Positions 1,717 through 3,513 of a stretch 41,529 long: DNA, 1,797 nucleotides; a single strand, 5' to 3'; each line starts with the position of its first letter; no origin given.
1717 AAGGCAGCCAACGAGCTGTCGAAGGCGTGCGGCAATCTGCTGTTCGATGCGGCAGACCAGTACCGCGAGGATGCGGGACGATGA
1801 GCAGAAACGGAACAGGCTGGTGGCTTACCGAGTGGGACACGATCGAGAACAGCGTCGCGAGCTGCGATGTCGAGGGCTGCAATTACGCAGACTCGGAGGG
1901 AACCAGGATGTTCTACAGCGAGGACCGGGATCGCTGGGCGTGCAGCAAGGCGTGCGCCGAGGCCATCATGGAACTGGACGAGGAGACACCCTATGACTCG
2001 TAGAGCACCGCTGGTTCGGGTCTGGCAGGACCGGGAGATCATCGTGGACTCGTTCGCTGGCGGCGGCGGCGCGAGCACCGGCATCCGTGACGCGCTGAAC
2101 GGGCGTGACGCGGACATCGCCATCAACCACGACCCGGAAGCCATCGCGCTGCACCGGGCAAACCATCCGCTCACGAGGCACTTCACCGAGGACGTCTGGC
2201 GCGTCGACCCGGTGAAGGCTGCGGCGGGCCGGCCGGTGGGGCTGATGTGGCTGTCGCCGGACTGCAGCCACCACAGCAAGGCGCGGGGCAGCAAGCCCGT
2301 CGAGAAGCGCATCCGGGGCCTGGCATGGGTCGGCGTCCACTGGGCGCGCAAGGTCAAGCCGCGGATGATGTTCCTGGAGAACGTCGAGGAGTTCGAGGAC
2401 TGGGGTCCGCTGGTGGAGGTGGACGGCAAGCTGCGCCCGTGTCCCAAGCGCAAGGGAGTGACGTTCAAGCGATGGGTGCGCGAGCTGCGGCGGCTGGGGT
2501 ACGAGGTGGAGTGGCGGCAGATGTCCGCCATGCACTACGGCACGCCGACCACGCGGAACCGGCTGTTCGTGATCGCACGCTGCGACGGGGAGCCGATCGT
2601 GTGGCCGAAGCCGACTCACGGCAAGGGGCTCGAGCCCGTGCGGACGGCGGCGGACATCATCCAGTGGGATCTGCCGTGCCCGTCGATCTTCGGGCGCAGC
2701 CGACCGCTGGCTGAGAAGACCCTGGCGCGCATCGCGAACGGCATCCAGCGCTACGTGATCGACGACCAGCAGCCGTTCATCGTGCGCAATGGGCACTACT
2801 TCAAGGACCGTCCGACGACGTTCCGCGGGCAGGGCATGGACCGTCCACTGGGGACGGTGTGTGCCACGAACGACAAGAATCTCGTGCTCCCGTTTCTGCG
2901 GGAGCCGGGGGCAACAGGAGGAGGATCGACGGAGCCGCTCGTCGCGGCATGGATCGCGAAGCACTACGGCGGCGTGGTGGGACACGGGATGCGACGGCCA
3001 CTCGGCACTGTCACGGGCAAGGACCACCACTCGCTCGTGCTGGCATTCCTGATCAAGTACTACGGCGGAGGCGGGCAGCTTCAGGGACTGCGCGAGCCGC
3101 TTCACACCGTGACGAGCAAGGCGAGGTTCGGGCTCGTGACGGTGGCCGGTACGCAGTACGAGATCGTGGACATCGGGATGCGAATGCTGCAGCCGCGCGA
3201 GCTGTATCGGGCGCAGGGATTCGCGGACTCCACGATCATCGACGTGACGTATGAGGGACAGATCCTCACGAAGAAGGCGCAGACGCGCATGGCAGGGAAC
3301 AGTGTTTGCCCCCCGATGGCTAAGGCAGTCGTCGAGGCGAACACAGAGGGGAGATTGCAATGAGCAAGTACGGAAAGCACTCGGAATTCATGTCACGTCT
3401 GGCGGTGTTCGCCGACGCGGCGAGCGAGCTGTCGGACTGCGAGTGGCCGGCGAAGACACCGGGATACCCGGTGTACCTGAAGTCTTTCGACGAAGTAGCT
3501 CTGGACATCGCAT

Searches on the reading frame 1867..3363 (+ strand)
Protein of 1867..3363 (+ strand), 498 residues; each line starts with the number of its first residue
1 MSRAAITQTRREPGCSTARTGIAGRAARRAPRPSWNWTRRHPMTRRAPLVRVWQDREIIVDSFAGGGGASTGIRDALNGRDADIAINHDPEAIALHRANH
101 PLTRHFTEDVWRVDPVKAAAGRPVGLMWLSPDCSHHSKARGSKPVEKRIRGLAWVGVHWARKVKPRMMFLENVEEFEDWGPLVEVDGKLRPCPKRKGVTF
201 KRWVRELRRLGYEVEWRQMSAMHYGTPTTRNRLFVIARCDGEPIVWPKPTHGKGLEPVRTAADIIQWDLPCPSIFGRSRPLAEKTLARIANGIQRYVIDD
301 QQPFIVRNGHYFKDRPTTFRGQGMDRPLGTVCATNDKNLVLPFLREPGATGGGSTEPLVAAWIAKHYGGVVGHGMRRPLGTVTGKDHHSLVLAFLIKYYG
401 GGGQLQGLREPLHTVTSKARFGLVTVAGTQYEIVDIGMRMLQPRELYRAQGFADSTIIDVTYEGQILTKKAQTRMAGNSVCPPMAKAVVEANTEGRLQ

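Call 83: search_protein_families(library=pfam, proteins=[window:1867-3363:+], max_evalue=0.001)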
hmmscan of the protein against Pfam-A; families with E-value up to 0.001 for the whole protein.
window:1867-3363:+ (498 aa): 1 family
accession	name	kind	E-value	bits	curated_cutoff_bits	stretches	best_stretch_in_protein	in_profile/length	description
PF00145.23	DNA_methylase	-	6.4e-24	85.4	22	2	59-239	3-162/324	C-5 cytosine-specific DNA methylase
